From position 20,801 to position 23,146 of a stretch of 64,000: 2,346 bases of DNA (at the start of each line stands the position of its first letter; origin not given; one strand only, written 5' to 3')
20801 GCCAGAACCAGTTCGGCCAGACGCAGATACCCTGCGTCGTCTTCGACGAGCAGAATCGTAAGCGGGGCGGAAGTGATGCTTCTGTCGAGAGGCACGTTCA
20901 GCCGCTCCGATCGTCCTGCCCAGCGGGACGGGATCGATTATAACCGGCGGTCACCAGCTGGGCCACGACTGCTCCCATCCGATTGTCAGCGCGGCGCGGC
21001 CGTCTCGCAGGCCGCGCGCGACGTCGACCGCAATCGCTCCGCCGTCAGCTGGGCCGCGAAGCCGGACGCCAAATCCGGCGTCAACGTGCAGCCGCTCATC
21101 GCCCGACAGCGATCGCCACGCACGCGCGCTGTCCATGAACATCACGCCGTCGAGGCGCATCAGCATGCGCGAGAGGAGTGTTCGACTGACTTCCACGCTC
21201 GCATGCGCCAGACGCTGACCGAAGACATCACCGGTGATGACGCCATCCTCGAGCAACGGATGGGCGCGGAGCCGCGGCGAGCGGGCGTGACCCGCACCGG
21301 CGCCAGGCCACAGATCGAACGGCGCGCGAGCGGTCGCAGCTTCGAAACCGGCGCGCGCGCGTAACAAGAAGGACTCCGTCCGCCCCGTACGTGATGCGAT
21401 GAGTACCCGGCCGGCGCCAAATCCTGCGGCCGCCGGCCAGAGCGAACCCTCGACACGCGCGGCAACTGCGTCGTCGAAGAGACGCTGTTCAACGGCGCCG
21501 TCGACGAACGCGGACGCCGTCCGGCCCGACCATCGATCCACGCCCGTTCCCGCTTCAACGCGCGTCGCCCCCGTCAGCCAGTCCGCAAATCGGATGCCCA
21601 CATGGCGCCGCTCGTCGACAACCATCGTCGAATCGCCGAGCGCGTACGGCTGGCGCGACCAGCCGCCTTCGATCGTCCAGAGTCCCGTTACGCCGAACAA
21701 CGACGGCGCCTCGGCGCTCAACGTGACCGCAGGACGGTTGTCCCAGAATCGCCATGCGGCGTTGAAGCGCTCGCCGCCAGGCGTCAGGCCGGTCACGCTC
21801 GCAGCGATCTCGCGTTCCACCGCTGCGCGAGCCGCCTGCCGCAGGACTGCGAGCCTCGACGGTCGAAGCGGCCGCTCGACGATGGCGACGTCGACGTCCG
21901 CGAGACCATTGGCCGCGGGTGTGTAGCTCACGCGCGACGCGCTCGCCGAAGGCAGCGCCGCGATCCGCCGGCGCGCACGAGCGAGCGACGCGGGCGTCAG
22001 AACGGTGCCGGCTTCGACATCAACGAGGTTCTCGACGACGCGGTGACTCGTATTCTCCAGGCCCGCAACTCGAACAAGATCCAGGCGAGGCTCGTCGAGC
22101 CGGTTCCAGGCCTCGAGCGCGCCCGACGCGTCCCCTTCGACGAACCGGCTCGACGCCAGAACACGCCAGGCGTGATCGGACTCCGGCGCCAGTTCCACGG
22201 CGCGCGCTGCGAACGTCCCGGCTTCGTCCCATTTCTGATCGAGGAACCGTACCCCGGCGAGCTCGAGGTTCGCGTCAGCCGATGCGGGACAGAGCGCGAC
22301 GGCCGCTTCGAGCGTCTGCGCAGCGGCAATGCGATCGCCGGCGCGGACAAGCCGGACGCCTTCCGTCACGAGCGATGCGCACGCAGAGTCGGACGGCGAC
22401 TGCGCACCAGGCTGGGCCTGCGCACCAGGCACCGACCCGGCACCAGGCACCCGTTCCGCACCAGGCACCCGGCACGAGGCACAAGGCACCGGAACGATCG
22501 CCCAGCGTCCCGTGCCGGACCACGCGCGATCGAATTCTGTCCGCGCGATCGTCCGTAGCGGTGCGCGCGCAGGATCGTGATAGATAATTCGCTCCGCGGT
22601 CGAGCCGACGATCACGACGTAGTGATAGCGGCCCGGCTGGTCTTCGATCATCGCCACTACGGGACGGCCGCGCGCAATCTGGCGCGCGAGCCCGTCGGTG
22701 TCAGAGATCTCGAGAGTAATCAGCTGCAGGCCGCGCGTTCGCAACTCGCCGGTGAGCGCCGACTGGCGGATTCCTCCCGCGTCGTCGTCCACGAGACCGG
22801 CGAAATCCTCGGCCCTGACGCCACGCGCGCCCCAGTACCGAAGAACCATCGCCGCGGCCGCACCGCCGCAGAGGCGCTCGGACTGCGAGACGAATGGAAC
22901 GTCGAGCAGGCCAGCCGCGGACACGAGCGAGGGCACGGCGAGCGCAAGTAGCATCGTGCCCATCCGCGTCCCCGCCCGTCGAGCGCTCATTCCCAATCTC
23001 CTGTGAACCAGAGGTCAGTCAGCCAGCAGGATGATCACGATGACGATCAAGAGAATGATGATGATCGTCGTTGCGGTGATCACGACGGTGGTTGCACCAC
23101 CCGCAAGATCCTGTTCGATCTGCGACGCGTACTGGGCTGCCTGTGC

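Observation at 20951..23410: Mini-protein with signal peptide and C-terminal anchor, paired with a C39-like cysteine peptidase fused to TPR, POTRA and an outer-membrane barrel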

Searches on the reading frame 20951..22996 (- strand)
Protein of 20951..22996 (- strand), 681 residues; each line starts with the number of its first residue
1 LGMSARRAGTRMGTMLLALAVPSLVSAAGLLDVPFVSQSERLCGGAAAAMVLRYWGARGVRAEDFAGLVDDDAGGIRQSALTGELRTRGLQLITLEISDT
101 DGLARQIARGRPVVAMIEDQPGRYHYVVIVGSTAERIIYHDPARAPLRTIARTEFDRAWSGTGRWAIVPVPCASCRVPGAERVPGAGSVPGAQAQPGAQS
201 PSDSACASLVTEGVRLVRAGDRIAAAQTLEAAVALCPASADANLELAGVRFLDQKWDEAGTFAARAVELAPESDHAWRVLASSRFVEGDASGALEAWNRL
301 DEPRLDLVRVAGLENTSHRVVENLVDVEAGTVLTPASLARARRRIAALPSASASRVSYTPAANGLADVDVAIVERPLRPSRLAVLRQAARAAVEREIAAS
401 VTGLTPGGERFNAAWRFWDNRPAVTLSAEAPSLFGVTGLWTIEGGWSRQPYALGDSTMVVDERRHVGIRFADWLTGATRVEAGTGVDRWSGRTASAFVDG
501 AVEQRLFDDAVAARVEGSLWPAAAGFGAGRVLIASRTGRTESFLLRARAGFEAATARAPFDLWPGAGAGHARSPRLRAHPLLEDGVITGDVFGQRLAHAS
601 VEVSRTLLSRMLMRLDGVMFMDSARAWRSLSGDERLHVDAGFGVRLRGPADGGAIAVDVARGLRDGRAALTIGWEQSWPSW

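Call 3: search_protein_families(library=pfam, proteins=[window:20951-22996:-], max_evalue=1)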
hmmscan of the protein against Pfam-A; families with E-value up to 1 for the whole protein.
window:20951-22996:- (681 aa): 11 families
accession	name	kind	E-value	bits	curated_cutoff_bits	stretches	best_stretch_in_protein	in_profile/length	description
PF13529.12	Peptidase_C39_2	-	2.7e-13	51.2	24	1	31-143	1-143/143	Peptidase_C39 like family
PF03412.21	Peptidase_C39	-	2.8e-08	34.1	22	1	38-161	8-123/133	Peptidase C39 family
PF12385.14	Peptidase_C70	-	1.4e-06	28.7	19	1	31-156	5-137/141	Papain-like cysteine protease AvrRpt2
PF14559.12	TPR_19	-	9.6e-05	23.1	25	1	216-281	1-66/68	Tetratricopeptide repeat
PF13432.12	TPR_16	-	0.00031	21.6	32.7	1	212-273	3-64/65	Tetratricopeptide repeat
PF23914.1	TPR_CcmH_CycH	-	0.0034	17.7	42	1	221-300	65-147/158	Cytochrome c-type biogenesis protein H TPR domain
PF13428.12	TPR_14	-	0.0099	16.9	23.5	2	215-247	10-42/44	Tetratricopeptide repeat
PF07719.23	TPR_2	-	0.012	16.1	27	0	241-272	2-33/34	Tetratricopeptide repeat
PF13424.12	TPR_12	-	0.041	14.5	30.1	1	240-278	3-44/77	Tetratricopeptide repeat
PF25060.1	ARM_TT21_2nd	-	0.093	12.6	27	1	225-273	207-255/270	Tetratricopeptide repeat protein 21 second ARM domain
PF09778.15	Guanylate_cyc_2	-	0.17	11.7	28.1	0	124-163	162-204/212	Guanylylate cyclase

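Call 4: search_protein_families(library=ncbifam, proteins=[window:20951-22996:-], max_evalue=1)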
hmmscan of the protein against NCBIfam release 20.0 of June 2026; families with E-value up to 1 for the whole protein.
window:20951-22996:- (681 aa): 7 families
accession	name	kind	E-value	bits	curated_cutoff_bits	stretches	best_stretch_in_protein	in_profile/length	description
NF033920.0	C39_PA2778_fam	equivalog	4.6e-16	59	150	2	31-173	3-148/255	PA2778 family cysteine peptidase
TIGR02917.1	PEP_TPR_lipo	equivalog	3.3e-07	28.6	312.2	1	201-298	120-217/899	XrtA/PEP-CTERM system TPR-repeat protein PrsT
TIGR03796.1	NHLM_micro_ABC1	equivalog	0.00035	18.9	853.3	1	34-161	3-121/710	NHLP family bacteriocin export ABC transporter peptidase/permease/ATPase subunit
NF040959.1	MamA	equivalog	0.0049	16.3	200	1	208-300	107-199/204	magnetosome protein MamA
TIGR02521.1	type_IV_pilW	equivalog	0.083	12.4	154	1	211-272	140-201/234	type IV pilus biogenesis/stability protein PilW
NF045998.1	cleave_ABC_plasm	equivalog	0.21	9.8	500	1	111-159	74-121/673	Mbov_0121 family peptidase domain-containing ABC transporter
TIGR01193.1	bacteriocin_ABC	subfamily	0.22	10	523.85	1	40-162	4-124/708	peptide cleavage/export ABC transporter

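Call 5: find_homologous_proteins(query=window:20951-22996:-, max_evalue=0.00001)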
Query window:20951-22996:- (681 aa): 792 proteins with E <= 0.00001 among 8000 candidates; the best 120 are listed.
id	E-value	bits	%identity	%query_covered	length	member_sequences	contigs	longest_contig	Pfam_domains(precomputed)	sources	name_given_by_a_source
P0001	0.0e+0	1418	97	100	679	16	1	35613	PF12385.15,PF13529.14,PF03412.22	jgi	jgi:Peptidase_C39 like family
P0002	0.0e+0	1150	78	98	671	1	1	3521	PF12385.15,PF13529.14,PF03412.22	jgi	jgi:hypothetical protein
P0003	0.0e+0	1108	75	100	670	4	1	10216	PF12385.15,PF13529.14,PF03412.22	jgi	jgi:hypothetical protein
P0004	0.0e+0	1083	75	99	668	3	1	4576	PF14559.13,PF12385.15,PF13529.14,PF03412.22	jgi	jgi:hypothetical protein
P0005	0.0e+0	1070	73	100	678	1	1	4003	PF12385.15,PF13529.14,PF03412.22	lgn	-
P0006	0.0e+0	1067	74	100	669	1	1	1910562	PF12385.15,PF13529.14,PF03412.22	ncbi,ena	-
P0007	0.0e+0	1019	69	100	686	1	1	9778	PF12385.15,PF13529.14,PF03412.22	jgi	jgi:Peptidase_C39 like family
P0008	3.0e-272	923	66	97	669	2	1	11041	PF14559.13,PF12385.15,PF13529.14,PF13432.13,PF13428.13,PF03412.22,PF07719.24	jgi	jgi:tetratricopeptide (TPR) repeat protein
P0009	9.1e-271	918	65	99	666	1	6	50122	PF12385.15,PF13529.14,PF13428.13,PF03412.22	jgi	jgi:hypothetical protein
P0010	1.3e-234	799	77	70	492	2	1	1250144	PF14559.13,PF07719.24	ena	-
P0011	6.6e-227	773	59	96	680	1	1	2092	PF12385.15,PF13529.14,PF03412.22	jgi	jgi:hypothetical protein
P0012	2.3e-216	738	55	96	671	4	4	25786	PF14559.13,PF12385.15,PF13529.14,PF13432.13,PF03412.22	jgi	jgi:predicted double-glycine peptidase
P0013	3.6e-215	734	55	96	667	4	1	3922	PF14559.13,PF12385.15,PF13529.14,PF13428.13,PF03412.22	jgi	jgi:predicted double-glycine peptidase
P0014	4.0e-211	721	55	96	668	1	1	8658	PF14559.13,PF13529.14,PF13432.13,PF13428.13,PF03412.22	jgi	jgi:hypothetical protein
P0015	6.8e-211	720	55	96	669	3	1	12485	PF12385.15,PF13529.14,PF13428.13,PF03412.22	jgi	jgi:predicted double-glycine peptidase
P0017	3.2e-173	596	48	95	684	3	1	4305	PF13529.14,PF03412.22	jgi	-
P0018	2.6e-172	593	48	95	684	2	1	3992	PF13529.14,PF03412.22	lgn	-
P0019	1.7e-170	587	47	96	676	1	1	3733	PF13529.14,PF13432.13,PF03412.22,PF07719.24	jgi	jgi:hypothetical protein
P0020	2.9e-167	576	49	98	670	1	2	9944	PF12385.15,PF13529.14,PF03412.22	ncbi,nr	ncbi:MAG: C39 family peptidase [Acidobacteria bacterium]|nr:C39 family peptidase [Acidobacteriota ba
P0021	6.5e-167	575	45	96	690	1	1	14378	PF13529.14,PF03412.22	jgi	jgi:hypothetical protein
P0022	7.9e-166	571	44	95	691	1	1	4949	PF13529.14,PF03412.22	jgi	jgi:hypothetical protein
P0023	2.8e-165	570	47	96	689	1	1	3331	PF14559.13,PF23914.2,PF13529.14,PF13432.13,PF03412.22,PF07719.24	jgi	-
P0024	8.7e-165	568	47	96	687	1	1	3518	PF13529.14,PF03412.22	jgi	jgi:hypothetical protein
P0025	3.1e-164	566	46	95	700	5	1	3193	PF13529.14,PF13432.13,PF03412.22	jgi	jgi:hypothetical protein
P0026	1.2e-163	564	46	95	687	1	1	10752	PF14559.13,PF23914.2,PF13529.14,PF13432.13,PF03412.22,PF07719.24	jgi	jgi:tetratricopeptide (TPR) repeat protein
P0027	1.5e-161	557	46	95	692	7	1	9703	PF13529.14,PF03412.22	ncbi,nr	ncbi:MAG TPA: C39 family peptidase [Vicinamibacterales bacterium]|nr:C39 family peptidase [Vicinamib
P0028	2.3e-160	553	45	96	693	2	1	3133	PF13529.14,PF03412.22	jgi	jgi:hypothetical protein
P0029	3.3e-160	553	44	95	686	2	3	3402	PF13529.14,PF03412.22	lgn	-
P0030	4.3e-160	553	45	95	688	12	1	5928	PF13529.14,PF03412.22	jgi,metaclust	metaclust:\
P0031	9.7e-159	548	45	96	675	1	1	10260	PF13529.14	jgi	jgi:hypothetical protein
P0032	1.1e-158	548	45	95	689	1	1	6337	PF13529.14,PF03412.22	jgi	jgi:hypothetical protein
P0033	1.9e-158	547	46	96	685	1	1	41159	PF12385.15,PF13529.14,PF03412.22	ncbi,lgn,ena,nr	ncbi:MAG TPA: C39 family peptidase [Vicinamibacterales bacterium]|nr:C39 family peptidase [Vicinamib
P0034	5.5e-158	546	46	96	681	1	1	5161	PF13529.14,PF03412.22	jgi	jgi:hypothetical protein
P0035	3.8e-157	543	42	100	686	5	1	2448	PF13529.14,PF03412.22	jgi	jgi:hypothetical protein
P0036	2.3e-156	540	42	98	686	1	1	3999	PF13529.14,PF03412.22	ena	-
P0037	2.3e-156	540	44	96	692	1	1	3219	PF12385.15,PF13529.14,PF03412.22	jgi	jgi:tetratricopeptide (TPR) repeat protein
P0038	1.5e-155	537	44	96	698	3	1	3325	PF13529.14,PF03412.22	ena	-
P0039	3.1e-155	536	45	97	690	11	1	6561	PF12385.15,PF13529.14,PF03412.22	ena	-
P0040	4.0e-154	533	44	95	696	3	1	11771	PF12385.15,PF13529.14,PF03412.22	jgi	jgi:hypothetical protein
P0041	1.2e-153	531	44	96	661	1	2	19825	PF13529.14,PF03412.22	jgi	jgi:hypothetical protein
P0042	1.9e-153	531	43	96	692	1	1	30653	PF13529.14,PF03412.22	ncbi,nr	ncbi:MAG TPA: C39 family peptidase [Vicinamibacteria bacterium]|nr:C39 family peptidase [Vicinamibac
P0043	2.1e-151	524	46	97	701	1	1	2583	PF13529.14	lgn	-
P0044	4.3e-151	523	45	95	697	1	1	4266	PF13529.14,PF03412.22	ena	-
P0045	9.5e-151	522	45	96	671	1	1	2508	PF13529.14,PF03412.22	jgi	jgi:predicted double-glycine peptidase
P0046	1.1e-150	521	44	95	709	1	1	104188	PF13529.14,PF03412.22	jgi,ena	-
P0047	1.2e-150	521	44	95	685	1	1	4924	PF13529.14,PF03412.22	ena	-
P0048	1.7e-150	521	45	98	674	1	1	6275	PF12385.15,PF13529.14,PF03412.22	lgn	-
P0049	1.1e-149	518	44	96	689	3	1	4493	PF13529.14,PF01103.30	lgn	-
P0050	4.7e-149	516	42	97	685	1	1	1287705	PF13529.14,PF03412.22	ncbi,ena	-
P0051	5.1e-149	516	42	96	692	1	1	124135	PF12385.15,PF13529.14,PF03412.22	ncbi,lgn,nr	ncbi:MAG TPA: C39 family peptidase [Vicinamibacteria bacterium]|nr:C39 family peptidase [Vicinamibac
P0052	5.3e-149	516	43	98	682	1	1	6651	PF12385.15,PF13529.14,PF03412.22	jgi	jgi:predicted double-glycine peptidase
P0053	7.5e-149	515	43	97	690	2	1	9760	PF13529.14,PF13428.13,PF03412.22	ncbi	-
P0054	2.1e-148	514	44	96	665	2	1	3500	PF12385.15,PF13529.14,PF03412.22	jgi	jgi:predicted double-glycine peptidase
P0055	5.3e-148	513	45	96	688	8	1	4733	PF13529.14,PF03412.22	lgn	-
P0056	7.0e-148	512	42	96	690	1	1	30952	PF13529.14,PF03412.22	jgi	-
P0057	1.2e-147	511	44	96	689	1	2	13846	PF12385.15,PF13529.14,PF03412.22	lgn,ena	-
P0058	2.2e-147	510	44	96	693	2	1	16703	PF13529.14,PF03412.22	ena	-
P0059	2.8e-147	510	42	97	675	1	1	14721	PF13529.14,PF13428.13,PF03412.22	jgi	jgi:peptidase C39-like protein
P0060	3.4e-147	510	42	100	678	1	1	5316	PF12385.15,PF13529.14,PF03412.22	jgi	jgi:hypothetical protein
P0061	4.3e-147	510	44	95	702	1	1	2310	PF13529.14,PF03412.22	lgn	-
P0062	9.8e-147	508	44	96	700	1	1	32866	PF13529.14,PF03412.22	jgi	-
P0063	2.1e-146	507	45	95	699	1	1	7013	PF13529.14,PF03412.22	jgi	jgi:hypothetical protein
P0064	3.6e-146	506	45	96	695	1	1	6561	PF13529.14,PF03412.22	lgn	-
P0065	5.8e-146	506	45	95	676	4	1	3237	PF12385.15,PF13529.14,PF03412.22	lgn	-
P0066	8.2e-146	505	42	95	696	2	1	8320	PF13529.14,PF03412.22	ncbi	-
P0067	8.7e-146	505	43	95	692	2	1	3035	PF14559.13,PF13529.14,PF03412.22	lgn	-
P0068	1.2e-145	505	43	95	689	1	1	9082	PF12385.15,PF13529.14,PF03412.22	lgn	-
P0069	1.2e-145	505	45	95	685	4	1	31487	PF13529.14,PF03412.22,PF01103.30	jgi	-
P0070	1.6e-145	504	44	95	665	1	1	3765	PF13529.14,PF03412.22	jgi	jgi:hypothetical protein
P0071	4.2e-145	503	44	95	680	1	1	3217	PF13529.14,PF03412.22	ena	-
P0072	6.4e-145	502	43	95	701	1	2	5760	PF13529.14,PF03412.22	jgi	-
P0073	6.5e-145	502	43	96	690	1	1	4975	PF13529.14,PF03412.22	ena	-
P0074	6.6e-145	502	45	95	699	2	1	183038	PF13529.14,PF03412.22,PF01103.30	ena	-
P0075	7.7e-145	502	44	95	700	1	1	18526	PF13529.14,PF03412.22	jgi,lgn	-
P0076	1.6e-144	501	44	95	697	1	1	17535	PF13529.14,PF03412.22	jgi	jgi:predicted double-glycine peptidase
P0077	1.9e-144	501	44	95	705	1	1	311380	PF13529.14,PF03412.22,PF01103.30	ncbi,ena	-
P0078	2.9e-144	500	43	97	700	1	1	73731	PF13529.14,PF03412.22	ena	-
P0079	3.2e-144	500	44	96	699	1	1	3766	PF13529.14,PF03412.22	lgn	-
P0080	3.9e-144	500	45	97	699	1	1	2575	PF13529.14,PF03412.22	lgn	-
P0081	6.2e-144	499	43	97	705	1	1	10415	PF13529.14,PF03412.22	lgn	-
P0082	1.3e-143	498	43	96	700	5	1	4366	PF13529.14,PF03412.22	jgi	jgi:hypothetical protein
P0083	2.6e-143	497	44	96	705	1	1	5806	PF13529.14,PF03412.22,PF01103.30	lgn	-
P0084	4.6e-143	496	42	96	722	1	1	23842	PF13529.14,PF03412.22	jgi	jgi:hypothetical protein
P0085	9.0e-143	495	44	95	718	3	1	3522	PF13529.14,PF03412.22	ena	-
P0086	9.4e-143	495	44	96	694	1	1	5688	PF13529.14,PF03412.22,PF01103.30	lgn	-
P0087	9.7e-143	495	44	96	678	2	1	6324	PF13529.14,PF03412.22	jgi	-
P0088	1.2e-142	495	43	96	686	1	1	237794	PF13529.14,PF03412.22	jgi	jgi:predicted double-glycine peptidase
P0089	1.8e-142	494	44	97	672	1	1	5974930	PF12385.15,PF13529.14,PF03412.22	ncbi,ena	-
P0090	2.4e-142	494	43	95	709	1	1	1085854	PF13529.14,PF03412.22,PF01103.30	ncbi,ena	-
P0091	6.9e-142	492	44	96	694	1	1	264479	PF13529.14,PF03412.22,PF01103.30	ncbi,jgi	ncbi:MAG: C39 family peptidase [Vicinamibacterales bacterium]|jgi:predicted double-glycine peptidase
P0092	1.0e-141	492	43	95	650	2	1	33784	PF13529.14,PF03412.22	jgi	jgi:hypothetical protein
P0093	1.1e-141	492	42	100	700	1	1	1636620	PF12385.15,PF13529.14,PF03412.22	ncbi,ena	-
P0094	2.8e-141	490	43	95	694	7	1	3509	PF13529.14,PF01103.30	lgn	-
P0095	3.9e-141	490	44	95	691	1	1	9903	PF13529.14,PF03412.22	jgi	jgi:tetratricopeptide (TPR) repeat protein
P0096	7.4e-141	489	42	95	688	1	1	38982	PF13529.14,PF03412.22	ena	-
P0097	7.5e-141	489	44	95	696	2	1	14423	PF13529.14,PF13428.13,PF03412.22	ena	-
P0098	8.5e-141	489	44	97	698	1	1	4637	PF13529.14,PF03412.22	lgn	-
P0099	1.1e-140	488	43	95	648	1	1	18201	PF12385.15,PF13529.14,PF03412.22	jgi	jgi:hypothetical protein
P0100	1.2e-140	488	42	95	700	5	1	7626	PF13529.14,PF03412.22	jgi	jgi:predicted double-glycine peptidase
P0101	1.5e-140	488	43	96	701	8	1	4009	PF13529.14,PF03412.22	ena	-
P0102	1.6e-140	488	43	95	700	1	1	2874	PF13529.14,PF03412.22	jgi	jgi:predicted double-glycine peptidase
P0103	1.0e-139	485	42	96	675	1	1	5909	PF13529.14,PF03412.22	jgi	jgi:hypothetical protein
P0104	2.1e-139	484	44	97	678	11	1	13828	PF12385.15,PF13529.14,PF03412.22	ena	-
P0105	4.4e-139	483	43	97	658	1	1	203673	PF13529.14,PF03412.22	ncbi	-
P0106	8.8e-139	482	43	95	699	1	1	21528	PF13529.14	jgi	jgi:hypothetical protein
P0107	9.1e-139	482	41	97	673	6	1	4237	PF12385.15,PF13529.14,PF03412.22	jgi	-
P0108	9.2e-139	482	42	95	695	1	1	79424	PF13529.14,PF03412.22,PF01103.30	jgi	jgi:predicted double-glycine peptidase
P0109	1.0e-138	482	42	95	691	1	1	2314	PF13529.14,PF03412.22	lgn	-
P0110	1.0e-138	482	44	97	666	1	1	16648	PF13529.14,PF03412.22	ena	-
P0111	1.1e-138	482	43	96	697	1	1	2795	PF13529.14,PF03412.22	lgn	-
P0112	1.2e-138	482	44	95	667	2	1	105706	PF13529.14,PF03412.22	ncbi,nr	ncbi:MAG TPA: C39 family peptidase [Vicinamibacterales bacterium]|nr:C39 family peptidase [Vicinamib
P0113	1.6e-138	481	43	95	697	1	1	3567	PF13529.14,PF03412.22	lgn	-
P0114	2.0e-138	481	43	96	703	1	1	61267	PF12385.15,PF13529.14,PF03412.22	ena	-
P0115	2.7e-138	480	44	95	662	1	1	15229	PF12385.15,PF13529.14,PF03412.22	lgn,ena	-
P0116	3.6e-138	480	43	95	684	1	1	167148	PF13529.14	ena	-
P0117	8.7e-138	479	45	95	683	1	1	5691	PF13529.14,PF03412.22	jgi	jgi:predicted double-glycine peptidase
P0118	9.2e-138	479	42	96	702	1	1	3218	PF13529.14,PF03412.22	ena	-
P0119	1.5e-137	478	40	98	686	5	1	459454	PF13529.14,PF03412.22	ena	-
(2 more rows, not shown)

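Call 9: search_protein_families(library=pfam, alignment_id=A1, max_evalue=0.01)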
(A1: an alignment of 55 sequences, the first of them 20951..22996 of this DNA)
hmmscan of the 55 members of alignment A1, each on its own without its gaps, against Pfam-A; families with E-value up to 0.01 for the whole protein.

A. member 1, window:20951-22996:- (681 aa): 7 families
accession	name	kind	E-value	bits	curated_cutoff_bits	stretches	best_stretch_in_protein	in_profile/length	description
PF13529.12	Peptidase_C39_2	-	2.7e-13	51.2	24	1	31-143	1-143/143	Peptidase_C39 like family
PF03412.21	Peptidase_C39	-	2.8e-08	34.1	22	1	38-161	8-123/133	Peptidase C39 family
PF12385.14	Peptidase_C70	-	1.4e-06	28.7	19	1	31-156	5-137/141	Papain-like cysteine protease AvrRpt2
PF14559.12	TPR_19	-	9.6e-05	23.1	25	1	216-281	1-66/68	Tetratricopeptide repeat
PF13432.12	TPR_16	-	0.00031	21.6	32.7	1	212-273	3-64/65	Tetratricopeptide repeat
PF23914.1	TPR_CcmH_CycH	-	0.0034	17.7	42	1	221-300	65-147/158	Cytochrome c-type biogenesis protein H TPR domain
PF13428.12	TPR_14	-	0.0099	16.9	23.5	0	215-247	10-42/44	Tetratricopeptide repeat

B. families by the number of members that match (of 55 scanned): 18 families
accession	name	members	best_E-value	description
PF13529.12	Peptidase_C39_2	55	6.1e-14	Peptidase_C39 like family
PF03412.21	Peptidase_C39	55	3e-11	Peptidase C39 family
PF12385.14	Peptidase_C70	42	6.1e-09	Papain-like cysteine protease AvrRpt2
PF13428.12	TPR_14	37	3.3e-06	Tetratricopeptide repeat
PF14559.12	TPR_19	36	3.8e-07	Tetratricopeptide repeat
PF07719.23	TPR_2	23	2.8e-08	Tetratricopeptide repeat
PF13432.12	TPR_16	21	7.2e-09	Tetratricopeptide repeat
PF01103.29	Omp85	21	6.2e-08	Omp85 superfamily domain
PF23914.1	TPR_CcmH_CycH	14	1.5e-05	Cytochrome c-type biogenesis protein H TPR domain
PF21819.3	DUF6885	1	0.00019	Family of unknown function (DUF6885)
PF03704.23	BTAD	1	0.00044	Bacterial transcriptional activator domain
PF25060.1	ARM_TT21_2nd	1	0.0018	Tetratricopeptide repeat protein 21 second ARM domain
PF13371.12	TPR_9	1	0.0018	Tetratricopeptide repeat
PF13431.12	TPR_17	1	0.0035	Tetratricopeptide repeat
PF09778.15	Guanylate_cyc_2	1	0.0048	Guanylylate cyclase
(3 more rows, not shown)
